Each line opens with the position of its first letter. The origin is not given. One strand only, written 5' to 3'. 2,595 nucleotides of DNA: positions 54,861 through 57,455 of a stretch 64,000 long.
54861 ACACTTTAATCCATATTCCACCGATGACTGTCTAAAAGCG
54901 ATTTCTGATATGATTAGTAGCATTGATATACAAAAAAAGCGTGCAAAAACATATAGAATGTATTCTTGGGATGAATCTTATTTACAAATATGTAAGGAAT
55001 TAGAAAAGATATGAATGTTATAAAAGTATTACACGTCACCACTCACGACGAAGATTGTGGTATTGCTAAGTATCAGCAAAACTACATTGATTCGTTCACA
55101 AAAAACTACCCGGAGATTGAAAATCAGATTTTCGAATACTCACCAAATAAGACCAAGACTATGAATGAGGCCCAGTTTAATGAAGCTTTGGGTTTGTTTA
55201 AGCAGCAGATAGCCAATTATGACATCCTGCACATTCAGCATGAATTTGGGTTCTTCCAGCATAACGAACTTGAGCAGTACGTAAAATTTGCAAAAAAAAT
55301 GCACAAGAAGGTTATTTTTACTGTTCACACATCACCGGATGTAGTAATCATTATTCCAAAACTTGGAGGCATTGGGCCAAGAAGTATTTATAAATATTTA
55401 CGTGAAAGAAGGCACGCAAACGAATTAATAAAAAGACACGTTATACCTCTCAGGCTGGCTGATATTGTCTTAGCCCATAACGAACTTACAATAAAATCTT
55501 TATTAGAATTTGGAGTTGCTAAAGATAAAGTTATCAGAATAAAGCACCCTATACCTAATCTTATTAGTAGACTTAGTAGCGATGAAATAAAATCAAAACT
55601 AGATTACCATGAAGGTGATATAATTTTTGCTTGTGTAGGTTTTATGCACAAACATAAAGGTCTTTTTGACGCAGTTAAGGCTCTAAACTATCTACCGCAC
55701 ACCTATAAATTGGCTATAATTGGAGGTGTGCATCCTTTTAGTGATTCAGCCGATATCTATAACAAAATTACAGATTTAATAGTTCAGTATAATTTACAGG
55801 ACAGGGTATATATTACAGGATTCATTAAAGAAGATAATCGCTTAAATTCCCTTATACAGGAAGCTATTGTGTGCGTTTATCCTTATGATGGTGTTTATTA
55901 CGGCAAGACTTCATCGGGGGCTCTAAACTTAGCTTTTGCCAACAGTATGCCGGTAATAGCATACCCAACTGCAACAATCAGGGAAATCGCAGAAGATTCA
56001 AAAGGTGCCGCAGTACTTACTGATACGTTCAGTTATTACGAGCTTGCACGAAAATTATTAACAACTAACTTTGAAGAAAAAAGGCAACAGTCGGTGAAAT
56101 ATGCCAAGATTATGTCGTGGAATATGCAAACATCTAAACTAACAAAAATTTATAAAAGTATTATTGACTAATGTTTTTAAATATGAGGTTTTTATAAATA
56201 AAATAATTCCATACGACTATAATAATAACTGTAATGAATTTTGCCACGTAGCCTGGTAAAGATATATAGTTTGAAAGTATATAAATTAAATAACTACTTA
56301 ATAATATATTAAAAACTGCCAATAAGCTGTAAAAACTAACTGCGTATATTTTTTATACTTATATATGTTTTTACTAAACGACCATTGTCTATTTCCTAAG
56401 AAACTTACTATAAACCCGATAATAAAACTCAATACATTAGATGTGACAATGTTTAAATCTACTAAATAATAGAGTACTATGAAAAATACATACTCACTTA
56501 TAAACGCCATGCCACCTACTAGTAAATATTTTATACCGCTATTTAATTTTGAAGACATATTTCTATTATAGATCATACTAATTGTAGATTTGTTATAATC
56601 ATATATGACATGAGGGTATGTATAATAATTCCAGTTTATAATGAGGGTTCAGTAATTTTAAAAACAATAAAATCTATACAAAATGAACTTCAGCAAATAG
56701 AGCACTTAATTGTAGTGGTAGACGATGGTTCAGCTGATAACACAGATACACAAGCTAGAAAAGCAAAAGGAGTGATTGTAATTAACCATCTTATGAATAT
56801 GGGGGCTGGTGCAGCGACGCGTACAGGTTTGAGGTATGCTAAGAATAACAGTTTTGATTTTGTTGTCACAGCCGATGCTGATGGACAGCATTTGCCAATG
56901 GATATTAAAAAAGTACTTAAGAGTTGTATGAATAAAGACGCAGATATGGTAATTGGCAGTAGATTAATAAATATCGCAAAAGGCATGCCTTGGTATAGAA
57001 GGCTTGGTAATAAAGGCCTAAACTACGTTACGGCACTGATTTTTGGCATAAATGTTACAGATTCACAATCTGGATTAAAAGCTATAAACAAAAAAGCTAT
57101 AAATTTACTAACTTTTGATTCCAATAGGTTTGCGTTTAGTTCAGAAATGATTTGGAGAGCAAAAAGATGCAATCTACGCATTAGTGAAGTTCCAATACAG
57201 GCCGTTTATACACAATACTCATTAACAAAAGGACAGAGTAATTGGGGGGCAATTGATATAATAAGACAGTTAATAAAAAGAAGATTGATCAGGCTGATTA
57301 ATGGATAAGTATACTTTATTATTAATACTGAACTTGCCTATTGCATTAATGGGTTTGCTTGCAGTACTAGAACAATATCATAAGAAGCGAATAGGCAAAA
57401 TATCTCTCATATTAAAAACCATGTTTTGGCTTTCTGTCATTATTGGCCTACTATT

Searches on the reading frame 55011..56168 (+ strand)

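Call 75: search_protein_families(library=pfam, proteins=[window:55011-56168:+], max_evalue=0.00001)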
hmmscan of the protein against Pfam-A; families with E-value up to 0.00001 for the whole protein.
window:55011-56168:+ (386 aa): 3 families
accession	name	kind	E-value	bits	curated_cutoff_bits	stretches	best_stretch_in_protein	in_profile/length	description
PF00534.26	Glycos_transf_1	-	8.8e-13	48.6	26.4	1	191-366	3-170/172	Glycosyl transferases group 1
PF13692.12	Glyco_trans_1_4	-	3.8e-10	40.6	27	1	205-349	3-136/142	Glycosyl transferases group 1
PF13439.12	Glyco_transf_4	-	1.6e-07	31.9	28.5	1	60-181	65-166/170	Glycosyltransferase Family 4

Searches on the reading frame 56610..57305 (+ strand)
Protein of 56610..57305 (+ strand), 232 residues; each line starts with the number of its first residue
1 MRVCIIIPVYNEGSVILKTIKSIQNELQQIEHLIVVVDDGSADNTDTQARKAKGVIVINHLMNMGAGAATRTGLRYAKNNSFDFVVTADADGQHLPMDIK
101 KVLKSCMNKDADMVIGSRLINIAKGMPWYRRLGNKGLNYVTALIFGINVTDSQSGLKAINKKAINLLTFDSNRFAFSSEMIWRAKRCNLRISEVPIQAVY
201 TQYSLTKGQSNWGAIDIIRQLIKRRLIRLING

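Call 75: search_protein_families(library=pfam, proteins=[window:56610-57305:+], max_evalue=0.00001)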
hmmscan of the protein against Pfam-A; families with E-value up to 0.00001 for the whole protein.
window:56610-57305:+ (232 aa): 1 family
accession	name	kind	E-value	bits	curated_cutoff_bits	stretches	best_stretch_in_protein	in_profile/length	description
PF00535.33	Glycos_transf_2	-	4.5e-27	95.5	23.3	1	4-164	1-164/168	Glycosyl transferase family 2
